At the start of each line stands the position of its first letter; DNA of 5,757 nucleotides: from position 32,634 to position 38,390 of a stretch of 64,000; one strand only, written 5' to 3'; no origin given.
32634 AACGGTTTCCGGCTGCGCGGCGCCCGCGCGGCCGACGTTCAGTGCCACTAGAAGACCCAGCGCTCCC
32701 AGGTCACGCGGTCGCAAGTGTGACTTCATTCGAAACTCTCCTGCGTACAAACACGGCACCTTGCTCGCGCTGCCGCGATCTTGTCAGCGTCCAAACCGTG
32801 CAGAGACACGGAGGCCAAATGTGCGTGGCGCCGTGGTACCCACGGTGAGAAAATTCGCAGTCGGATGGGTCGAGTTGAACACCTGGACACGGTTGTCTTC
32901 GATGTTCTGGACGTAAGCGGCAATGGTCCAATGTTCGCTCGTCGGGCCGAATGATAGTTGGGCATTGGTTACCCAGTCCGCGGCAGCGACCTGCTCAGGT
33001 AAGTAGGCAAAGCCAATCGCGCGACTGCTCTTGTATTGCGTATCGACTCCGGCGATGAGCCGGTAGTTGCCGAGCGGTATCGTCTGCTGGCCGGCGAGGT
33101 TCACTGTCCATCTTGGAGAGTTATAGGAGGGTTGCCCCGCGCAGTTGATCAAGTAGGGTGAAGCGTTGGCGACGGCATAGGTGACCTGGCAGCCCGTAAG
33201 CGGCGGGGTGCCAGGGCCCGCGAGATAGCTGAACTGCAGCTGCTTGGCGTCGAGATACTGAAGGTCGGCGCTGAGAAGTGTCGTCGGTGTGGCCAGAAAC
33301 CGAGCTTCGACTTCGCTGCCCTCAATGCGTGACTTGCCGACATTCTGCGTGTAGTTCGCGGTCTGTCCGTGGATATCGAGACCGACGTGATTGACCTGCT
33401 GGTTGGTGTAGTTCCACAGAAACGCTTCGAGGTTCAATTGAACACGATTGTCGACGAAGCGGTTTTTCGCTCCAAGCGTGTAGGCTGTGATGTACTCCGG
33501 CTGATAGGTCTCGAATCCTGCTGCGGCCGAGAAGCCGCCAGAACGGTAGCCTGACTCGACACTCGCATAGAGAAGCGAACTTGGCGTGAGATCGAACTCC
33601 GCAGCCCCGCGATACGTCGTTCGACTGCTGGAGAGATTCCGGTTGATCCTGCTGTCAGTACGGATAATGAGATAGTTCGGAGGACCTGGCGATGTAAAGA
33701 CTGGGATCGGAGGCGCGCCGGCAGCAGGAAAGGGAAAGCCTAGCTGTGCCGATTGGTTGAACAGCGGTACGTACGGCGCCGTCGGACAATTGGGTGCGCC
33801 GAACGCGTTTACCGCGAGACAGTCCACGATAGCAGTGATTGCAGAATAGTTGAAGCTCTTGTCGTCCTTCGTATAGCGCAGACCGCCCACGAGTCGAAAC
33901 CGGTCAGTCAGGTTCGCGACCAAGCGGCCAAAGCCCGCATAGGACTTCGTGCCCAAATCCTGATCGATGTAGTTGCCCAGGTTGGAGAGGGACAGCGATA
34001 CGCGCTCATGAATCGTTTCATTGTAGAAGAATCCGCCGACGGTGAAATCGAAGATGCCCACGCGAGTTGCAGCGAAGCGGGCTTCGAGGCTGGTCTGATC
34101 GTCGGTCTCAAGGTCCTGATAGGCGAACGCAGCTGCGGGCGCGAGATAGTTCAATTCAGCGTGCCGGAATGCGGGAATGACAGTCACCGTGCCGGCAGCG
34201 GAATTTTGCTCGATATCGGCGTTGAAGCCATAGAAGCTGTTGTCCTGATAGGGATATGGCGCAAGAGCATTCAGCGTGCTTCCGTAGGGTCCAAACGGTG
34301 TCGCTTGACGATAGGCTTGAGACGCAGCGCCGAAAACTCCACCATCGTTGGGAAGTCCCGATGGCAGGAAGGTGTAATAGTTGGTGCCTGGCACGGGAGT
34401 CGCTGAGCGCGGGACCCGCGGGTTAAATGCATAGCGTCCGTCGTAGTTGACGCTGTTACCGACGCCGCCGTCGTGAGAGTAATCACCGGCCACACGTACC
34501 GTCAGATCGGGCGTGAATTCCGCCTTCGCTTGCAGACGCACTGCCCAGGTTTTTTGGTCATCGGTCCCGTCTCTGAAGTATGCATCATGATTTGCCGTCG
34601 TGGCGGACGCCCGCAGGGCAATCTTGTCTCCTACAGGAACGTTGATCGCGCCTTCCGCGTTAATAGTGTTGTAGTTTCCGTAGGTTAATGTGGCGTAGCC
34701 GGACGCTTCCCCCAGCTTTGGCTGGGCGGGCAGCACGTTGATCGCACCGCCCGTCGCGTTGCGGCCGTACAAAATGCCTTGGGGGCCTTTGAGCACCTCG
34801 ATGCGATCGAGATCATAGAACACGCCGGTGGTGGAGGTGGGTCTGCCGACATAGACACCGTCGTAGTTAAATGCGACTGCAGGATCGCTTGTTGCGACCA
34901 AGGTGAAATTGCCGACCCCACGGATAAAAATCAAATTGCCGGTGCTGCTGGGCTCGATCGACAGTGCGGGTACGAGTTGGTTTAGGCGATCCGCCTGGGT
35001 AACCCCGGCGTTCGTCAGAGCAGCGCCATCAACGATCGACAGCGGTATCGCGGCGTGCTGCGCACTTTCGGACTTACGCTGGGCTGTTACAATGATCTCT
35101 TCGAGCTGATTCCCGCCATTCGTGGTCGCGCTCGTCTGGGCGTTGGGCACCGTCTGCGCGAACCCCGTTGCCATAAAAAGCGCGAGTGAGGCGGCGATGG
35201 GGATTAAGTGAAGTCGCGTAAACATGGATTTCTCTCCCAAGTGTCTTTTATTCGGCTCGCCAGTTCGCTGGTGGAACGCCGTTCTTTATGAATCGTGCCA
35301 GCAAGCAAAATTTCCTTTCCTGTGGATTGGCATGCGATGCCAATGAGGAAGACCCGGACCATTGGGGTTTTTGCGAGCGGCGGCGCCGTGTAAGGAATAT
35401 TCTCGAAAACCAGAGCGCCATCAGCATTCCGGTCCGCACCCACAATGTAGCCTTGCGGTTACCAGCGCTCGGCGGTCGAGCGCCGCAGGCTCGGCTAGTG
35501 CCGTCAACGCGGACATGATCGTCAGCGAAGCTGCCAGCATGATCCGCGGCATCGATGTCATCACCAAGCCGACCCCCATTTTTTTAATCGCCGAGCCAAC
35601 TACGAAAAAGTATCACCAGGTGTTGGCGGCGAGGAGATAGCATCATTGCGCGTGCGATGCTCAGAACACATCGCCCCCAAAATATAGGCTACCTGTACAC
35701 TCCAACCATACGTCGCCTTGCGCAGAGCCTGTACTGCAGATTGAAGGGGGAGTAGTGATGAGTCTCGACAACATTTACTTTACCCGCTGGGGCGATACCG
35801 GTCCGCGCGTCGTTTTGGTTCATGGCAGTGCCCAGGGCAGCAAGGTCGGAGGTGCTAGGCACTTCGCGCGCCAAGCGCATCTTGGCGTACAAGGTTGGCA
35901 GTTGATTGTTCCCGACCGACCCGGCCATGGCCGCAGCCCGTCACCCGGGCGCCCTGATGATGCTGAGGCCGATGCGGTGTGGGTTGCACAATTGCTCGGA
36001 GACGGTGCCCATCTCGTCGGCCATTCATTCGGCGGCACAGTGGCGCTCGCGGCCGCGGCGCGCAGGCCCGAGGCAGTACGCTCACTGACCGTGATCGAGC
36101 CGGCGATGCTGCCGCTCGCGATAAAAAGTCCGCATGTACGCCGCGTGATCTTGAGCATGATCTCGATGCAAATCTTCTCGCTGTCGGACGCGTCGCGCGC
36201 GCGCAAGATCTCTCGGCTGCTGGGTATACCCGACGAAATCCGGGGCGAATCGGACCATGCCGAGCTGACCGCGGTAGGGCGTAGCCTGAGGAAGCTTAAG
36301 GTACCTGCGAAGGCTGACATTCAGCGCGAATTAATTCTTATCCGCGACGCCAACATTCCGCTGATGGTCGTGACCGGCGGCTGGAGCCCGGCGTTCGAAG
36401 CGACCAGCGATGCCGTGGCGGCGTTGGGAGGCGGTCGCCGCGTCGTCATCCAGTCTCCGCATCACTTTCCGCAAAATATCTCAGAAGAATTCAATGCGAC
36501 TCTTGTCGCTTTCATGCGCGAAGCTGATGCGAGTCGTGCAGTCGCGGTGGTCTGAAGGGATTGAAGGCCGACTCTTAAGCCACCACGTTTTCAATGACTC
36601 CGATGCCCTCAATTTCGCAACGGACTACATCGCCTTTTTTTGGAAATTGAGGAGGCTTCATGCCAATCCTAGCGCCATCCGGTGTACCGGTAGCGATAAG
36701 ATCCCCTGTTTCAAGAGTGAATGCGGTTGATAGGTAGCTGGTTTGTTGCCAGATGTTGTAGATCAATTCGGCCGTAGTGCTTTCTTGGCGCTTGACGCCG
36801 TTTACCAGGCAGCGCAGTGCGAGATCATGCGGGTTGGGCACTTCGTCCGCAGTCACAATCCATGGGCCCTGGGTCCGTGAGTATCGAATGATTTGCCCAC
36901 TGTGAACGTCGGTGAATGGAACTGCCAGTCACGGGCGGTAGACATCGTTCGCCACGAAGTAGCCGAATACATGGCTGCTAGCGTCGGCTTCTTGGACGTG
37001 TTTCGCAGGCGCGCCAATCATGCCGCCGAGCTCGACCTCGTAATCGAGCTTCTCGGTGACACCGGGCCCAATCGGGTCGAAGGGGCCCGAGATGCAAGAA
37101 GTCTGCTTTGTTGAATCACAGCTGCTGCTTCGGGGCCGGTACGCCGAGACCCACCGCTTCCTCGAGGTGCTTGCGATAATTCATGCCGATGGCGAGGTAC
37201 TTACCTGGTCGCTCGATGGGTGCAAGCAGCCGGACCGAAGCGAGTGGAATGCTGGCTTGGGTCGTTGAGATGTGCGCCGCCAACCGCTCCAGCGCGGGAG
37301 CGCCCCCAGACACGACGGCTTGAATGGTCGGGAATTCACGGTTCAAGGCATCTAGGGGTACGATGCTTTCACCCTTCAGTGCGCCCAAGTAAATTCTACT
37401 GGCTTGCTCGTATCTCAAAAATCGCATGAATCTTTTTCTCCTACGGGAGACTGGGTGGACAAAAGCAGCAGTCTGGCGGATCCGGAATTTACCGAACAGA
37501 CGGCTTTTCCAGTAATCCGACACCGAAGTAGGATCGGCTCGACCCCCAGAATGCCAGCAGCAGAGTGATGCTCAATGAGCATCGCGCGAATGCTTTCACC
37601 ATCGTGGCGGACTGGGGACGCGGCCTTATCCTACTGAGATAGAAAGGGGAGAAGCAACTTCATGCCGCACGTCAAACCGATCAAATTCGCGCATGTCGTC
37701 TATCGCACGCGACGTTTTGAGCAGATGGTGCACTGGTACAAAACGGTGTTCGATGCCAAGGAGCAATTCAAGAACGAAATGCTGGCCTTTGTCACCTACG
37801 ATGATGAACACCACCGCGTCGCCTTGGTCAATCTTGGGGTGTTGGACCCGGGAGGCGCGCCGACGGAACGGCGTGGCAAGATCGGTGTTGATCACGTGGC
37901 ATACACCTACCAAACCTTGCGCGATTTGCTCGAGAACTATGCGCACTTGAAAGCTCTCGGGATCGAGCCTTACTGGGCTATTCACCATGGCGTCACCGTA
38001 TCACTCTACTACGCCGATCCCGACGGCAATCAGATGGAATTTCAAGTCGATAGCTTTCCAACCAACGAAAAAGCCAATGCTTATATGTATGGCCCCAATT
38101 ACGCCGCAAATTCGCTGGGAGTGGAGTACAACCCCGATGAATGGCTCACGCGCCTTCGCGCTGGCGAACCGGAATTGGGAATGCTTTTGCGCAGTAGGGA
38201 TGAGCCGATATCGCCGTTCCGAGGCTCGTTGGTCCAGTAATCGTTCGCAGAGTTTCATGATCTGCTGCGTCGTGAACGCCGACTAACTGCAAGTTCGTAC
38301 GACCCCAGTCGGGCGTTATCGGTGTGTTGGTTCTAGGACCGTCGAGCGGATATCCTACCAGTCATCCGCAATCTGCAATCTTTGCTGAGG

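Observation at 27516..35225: TonB-receptor-led operon with three consecutive 4-nt start/stop overlaps: periplasmic amidohydrolase, two alpha/beta hydrolases, fused monooxygenase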

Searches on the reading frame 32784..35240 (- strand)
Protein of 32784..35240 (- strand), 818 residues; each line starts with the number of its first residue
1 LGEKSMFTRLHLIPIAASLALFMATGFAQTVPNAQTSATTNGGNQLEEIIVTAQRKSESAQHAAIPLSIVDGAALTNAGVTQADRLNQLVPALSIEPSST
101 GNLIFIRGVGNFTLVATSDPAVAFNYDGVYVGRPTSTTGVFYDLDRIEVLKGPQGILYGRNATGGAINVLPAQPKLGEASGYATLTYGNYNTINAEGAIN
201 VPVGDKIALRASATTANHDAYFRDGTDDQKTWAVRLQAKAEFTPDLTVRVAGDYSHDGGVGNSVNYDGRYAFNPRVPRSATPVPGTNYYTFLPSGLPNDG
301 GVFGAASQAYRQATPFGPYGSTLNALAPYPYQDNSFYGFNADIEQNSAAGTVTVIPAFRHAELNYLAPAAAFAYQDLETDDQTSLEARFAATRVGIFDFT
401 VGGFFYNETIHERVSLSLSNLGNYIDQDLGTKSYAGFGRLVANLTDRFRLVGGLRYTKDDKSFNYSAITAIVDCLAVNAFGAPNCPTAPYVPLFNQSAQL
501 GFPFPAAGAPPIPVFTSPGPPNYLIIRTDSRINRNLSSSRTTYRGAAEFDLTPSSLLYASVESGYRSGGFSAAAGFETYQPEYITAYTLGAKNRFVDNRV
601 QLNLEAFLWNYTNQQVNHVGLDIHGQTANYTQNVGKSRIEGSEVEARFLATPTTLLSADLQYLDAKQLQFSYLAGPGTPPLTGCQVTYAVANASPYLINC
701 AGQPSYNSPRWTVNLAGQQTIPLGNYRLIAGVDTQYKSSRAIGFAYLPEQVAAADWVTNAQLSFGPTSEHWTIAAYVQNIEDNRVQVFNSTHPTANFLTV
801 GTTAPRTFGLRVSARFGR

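Call 6: search_protein_families(library=pfam, proteins=[window:32784-35240:-])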
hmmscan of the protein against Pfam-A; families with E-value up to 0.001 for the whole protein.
window:32784-35240:- (818 aa): 2 families
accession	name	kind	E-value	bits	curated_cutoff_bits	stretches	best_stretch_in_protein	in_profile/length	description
PF00593.30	TonB_dep_Rec_b-barrel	-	1.1e-25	91.9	27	1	297-780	24-436/436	TonB dependent receptor-like, beta-barrel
PF07715.20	Plug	-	8.2e-12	46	23.9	1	62-166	4-107/107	TonB-dependent Receptor Plug Domain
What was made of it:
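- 32784..35225 (-): TonB-dependent receptor, 813 aa. It has a signal peptide, a Plug domain and a barrel, and no N-terminal signalling extension. It ends ...SARFGR, two residues past the usual terminal Phe. Pfam Plug and TonB_dep_Rec_b-barrel (call 6).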

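Call 7: search_protein_families(library=ncbifam, proteins=[window:32784-35240:-])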
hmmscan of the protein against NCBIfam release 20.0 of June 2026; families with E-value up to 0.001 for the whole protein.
window:32784-35240:- (818 aa): 19 families
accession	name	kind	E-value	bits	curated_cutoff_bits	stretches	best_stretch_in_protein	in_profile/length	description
TIGR01783.1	TonB-siderophor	subfamily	4.2e-24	85.2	223.5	2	68-258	5-194/649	TonB-dependent siderophore receptor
TIGR01779.1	TonB-B12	equivalog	1e-10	40.8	599.7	1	35-213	16-194/614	TonB-dependent vitamin B12 receptor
NF007349.0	PRK09840.1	equivalog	2.9e-10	38.8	686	1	136-228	139-230/760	catecholate siderophore receptor Fiu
NF010010.0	PRK13483.1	equivalog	7.2e-10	37.5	927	1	25-170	12-161/660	ligand-gated channel protein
NF047944.1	FoxamRcptFoxA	equivalog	4.9e-09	35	1300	1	143-269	134-261/697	ferrioxamine B receptor FoxA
TIGR01785.1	TonB-hemin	subfamily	6.9e-09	34.7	316.85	1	46-169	1-126/677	TonB-dependent heme/hemoglobin receptor family protein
NF049947.1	TonB_dep_PCPU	exception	4.8e-08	31.7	800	1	98-237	91-232/685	TonB-dependent receptor, PCPU motif-type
NF053590.1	TonB_dep_TOL0244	equivalog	2.1e-07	30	645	1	45-231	9-197/604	TOL_0244 family TonB-dependent receptor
NF038289.1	Zn_piracy_ZnuD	exception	2.8e-07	29.6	950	1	37-259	21-248/685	zinc piracy TonB-dependent receptor ZnuD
NF049945.1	TonB_dep_FCYXU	equivalog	1e-06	27.7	825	1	123-237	116-234/697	TonB-dependent receptor, FCYXU motif-type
NF007926.1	PRK10641.1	equivalog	9.1e-06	24.5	836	1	41-192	22-176/617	TonB-dependent vitamin B12 receptor BtuB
TIGR01778.1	TonB-copper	equivalog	1.3e-05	24.2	472.45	0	142-228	76-162/637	TonB-dependent copper receptor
NF010012.0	PRK13486.1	equivalog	1.6e-05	23.5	924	0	141-170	127-156/696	TonB-dependent receptor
NF010038.0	PRK13513.1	equivalog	2.3e-05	23.2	942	1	38-170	27-163/659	ligand-gated channel protein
TIGR01786.1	TonB-hemlactrns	subfamily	2.6e-05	22.8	323.75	0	48-169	2-131/719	TonB-dependent hemoglobin/transferrin/lactoferrin family receptor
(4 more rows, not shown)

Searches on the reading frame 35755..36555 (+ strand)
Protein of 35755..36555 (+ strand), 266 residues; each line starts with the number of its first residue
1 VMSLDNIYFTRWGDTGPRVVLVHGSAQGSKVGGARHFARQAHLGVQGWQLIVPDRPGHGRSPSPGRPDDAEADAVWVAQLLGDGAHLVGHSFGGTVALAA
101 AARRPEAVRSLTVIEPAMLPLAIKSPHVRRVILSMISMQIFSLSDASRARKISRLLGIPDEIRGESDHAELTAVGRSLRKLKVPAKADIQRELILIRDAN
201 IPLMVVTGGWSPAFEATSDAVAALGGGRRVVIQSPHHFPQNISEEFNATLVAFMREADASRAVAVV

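Call 9: search_protein_families(library=pfam, proteins=[window:35755-36555:+], max_evalue=0.00001)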
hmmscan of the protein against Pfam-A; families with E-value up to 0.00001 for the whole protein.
window:35755-36555:+ (266 aa): 3 families
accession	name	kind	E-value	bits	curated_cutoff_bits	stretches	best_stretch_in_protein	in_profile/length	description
PF00561.26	Abhydrolase_1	-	1e-18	68.4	25.8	1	17-121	1-105/245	alpha/beta hydrolase fold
PF12697.13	Abhydrolase_6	-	1e-15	59.4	26.3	1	19-240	1-207/217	Alpha/beta hydrolase family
PF12146.15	Hydrolase_4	-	2.2e-07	30.9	27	1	18-138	6-132/239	Serine aminopeptidase, S33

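Call 17: search_protein_families(library=ncbifam, proteins=[window:35755-36555:+], max_evalue=1e-8)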
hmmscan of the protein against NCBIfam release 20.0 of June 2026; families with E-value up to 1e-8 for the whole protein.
window:35755-36555:+ (266 aa): 4 families
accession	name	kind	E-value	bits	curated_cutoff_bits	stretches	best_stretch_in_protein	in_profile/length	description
NF011457.0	PRK14875.1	equivalog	8.5e-16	57.9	307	1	7-132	122-247/372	acetoin dehydrogenase dihydrolipoyllysine-residue acetyltransferase subunit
TIGR01738.1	bioH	equivalog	3.9e-11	43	206.95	1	15-199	3-178/245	pimeloyl-ACP methyl ester esterase BioH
NF051488.1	bifunc_PcaDC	exception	6.6e-10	38.7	390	1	20-118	14-113/375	bifunctional 3-oxoadipate enol-lactonase/4-carboxymuconolactone decarboxylase PcaDC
TIGR02427.1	protocat_pcaD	equivalog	2.3e-09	37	255.85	0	45-117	37-113/251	3-oxoadipate enol-lactonase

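Call 49: search_solved_structures(query=window:35755-36555:+, max_evalue=0.00001)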
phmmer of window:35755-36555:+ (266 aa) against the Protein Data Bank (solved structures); distinct sequences matched with E-value up to 0.00001: 23.
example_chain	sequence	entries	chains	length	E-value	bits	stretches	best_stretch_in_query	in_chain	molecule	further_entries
4g5x_A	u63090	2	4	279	1.2e-08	38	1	16-257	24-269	Alpha/beta hydrolase fold protein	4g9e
4g8c_A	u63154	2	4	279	1.2e-08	38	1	16-257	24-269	Alpha/beta hydrolase fold protein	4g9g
4g8b_A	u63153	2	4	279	4.5e-08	36.1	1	16-257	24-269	Alpha/beta hydrolase fold protein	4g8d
4ns4_A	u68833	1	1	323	1.1e-07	34.9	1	5-118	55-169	Alpha/beta hydrolase fold protein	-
1a8s_A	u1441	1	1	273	1.2e-07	34.7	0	6-124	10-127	CHLOROPEROXIDASE F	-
1va4_A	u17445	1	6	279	4e-07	33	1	6-256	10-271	Arylesterase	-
8pi1_A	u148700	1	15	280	4.1e-07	33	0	6-127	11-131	Arylesterase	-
3hi4_A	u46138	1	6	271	7.8e-07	32.1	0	6-255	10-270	Arylesterase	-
3ia2_A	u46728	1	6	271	8e-07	32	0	6-255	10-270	Arylesterase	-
3t4u_A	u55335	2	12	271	8.1e-07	32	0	6-255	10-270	Arylesterase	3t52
3hea_A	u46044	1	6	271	1.2e-06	31.5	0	6-126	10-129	Arylesterase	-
2og1_A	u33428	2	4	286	1.6e-06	31.1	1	6-126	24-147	2-hydroxy-6-oxo-6-phenylhexa-2,4-dienoate hydrolase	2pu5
6qe2_A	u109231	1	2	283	1.6e-06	31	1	18-129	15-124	Monoacylglycerol lipase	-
3v1k_A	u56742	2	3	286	1.8e-06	30.9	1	6-126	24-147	2-hydroxy-6-oxo-6-phenylhexa-2,4-dienoate hydrolase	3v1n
3kxp_A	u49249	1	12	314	2.2e-06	30.6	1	47-247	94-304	Alpha-(N-acetylaminomethylene)succinic acid hydrolase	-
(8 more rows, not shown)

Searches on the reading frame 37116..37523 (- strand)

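Call 24: search_protein_families(library=pfam, proteins=[window:37116-37523:-], max_evalue=0.00001)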
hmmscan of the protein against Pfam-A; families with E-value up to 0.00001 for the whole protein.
window:37116-37523:- (135 aa): 1 family
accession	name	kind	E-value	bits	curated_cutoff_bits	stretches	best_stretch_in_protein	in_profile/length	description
PF10370.14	Rv2993c-like_N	-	8.9e-09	36.5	21.3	1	33-102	1-50/50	Rv2993c-like, N-terminal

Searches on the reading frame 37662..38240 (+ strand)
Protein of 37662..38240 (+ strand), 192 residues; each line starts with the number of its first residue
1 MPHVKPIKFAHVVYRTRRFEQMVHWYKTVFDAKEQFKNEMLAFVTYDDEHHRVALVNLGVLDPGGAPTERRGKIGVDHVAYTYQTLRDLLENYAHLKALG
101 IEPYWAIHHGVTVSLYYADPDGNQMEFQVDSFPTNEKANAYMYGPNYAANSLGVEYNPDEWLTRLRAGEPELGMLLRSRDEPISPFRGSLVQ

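Call 9: search_protein_families(library=pfam, proteins=[window:37662-38240:+], max_evalue=0.00001)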
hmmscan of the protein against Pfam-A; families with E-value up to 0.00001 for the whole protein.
window:37662-38240:+ (192 aa): 1 family
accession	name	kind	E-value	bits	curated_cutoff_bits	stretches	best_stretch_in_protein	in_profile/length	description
PF00903.31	Glyoxalase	-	1.1e-10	42.3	20.6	1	8-127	1-121/121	Glyoxalase/Bleomycin resistance protein/Dioxygenase superfamily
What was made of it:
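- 37662..38240 (+): One-domain VOC (glyoxalase-family) protein, candidate extradiol ring-cleavage dioxygenase. Pfam Glyoxalase (call 9).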

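Call 17: search_protein_families(library=ncbifam, proteins=[window:37662-38240:+], max_evalue=1e-8)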
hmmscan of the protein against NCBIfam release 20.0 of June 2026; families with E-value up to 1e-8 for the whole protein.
window:37662-38240:+ (192 aa): 0 families

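Call 48: search_solved_structures(query=window:37662-38240:+, max_evalue=0.01)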
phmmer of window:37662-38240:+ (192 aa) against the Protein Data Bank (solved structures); distinct sequences matched with E-value up to 0.01: 2.
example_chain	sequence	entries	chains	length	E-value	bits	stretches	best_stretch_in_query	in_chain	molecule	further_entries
9u42_A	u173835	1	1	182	8.6e-07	32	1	8-137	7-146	Glyoxalase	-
3b59_A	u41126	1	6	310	0.0016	21.4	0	6-127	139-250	Glyoxalase/bleomycin resistance protein/dioxygenase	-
